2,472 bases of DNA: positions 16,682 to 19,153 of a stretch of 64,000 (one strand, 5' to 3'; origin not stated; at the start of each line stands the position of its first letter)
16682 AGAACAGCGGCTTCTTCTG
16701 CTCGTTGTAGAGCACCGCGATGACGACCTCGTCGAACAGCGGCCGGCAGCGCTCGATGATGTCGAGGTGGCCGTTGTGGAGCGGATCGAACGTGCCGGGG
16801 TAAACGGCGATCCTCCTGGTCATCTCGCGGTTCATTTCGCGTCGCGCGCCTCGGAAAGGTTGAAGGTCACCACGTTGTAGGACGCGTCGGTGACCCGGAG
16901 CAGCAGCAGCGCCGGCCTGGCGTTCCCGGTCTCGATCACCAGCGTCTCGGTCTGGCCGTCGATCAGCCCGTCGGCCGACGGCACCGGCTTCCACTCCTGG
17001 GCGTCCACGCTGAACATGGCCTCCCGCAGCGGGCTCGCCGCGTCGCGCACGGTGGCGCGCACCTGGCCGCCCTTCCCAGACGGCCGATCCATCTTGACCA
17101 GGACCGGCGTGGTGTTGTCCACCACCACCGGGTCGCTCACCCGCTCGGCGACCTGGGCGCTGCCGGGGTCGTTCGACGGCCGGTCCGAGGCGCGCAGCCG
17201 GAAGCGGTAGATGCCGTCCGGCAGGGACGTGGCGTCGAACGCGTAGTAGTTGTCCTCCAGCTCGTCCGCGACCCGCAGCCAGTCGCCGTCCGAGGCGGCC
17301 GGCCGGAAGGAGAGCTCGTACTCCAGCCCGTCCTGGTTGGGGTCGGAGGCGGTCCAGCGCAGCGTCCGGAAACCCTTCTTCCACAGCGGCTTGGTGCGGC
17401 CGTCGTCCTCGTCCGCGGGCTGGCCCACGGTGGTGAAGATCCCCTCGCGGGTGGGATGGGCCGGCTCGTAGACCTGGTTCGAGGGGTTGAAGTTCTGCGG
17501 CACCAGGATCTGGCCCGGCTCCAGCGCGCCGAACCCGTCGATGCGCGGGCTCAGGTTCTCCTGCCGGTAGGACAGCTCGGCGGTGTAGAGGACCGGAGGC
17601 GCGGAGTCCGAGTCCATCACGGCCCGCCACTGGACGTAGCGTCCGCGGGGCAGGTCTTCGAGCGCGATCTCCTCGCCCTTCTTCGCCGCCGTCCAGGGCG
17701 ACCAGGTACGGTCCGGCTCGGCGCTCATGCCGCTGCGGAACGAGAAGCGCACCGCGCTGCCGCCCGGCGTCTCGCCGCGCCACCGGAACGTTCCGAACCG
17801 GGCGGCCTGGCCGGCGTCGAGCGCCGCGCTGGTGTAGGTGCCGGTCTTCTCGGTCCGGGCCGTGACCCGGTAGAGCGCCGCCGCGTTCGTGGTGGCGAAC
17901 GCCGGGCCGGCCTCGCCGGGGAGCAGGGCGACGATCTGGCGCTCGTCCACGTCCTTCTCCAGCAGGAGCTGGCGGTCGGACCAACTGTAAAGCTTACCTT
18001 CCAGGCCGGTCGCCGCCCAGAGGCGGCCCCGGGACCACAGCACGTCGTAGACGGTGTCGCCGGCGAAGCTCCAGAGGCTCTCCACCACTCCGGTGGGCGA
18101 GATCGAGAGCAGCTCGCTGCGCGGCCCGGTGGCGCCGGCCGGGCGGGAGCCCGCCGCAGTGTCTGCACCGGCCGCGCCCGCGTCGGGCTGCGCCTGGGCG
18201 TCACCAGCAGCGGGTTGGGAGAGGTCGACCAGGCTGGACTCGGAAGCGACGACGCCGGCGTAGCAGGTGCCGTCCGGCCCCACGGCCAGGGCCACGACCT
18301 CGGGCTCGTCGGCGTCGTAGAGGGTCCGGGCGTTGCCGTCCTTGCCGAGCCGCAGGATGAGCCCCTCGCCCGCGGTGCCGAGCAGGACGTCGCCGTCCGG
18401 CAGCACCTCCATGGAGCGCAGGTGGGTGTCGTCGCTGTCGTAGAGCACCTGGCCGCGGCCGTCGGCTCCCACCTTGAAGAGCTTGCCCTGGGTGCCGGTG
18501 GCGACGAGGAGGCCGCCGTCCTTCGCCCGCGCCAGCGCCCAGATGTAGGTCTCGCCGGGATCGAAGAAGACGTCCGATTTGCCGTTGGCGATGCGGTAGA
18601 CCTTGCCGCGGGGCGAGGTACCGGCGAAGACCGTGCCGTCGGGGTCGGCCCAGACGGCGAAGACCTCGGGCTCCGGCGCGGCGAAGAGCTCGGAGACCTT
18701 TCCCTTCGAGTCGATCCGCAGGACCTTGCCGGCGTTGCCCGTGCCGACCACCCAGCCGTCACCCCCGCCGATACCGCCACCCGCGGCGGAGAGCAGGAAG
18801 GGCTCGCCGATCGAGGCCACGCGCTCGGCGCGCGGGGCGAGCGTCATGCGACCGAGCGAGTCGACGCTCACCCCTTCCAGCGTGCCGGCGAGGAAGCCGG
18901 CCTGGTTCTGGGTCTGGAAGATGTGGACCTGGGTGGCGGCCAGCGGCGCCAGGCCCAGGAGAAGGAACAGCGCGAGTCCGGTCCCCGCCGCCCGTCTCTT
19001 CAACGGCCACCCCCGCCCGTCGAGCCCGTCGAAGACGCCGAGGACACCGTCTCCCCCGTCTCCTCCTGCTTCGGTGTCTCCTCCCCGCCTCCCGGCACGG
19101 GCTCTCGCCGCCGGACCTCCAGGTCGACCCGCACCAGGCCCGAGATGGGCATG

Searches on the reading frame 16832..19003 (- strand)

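Call 6: search_protein_families(library=pfam, proteins=[window:16832-19003:-], max_evalue=0.01)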
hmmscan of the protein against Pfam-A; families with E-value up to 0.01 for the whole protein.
window:16832-19003:- (723 aa): 1 family
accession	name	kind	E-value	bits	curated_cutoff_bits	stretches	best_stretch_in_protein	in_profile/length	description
PF07494.17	Reg_prop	-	0.00033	20.9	20.4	0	152-170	5-23/24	Two component regulator propeller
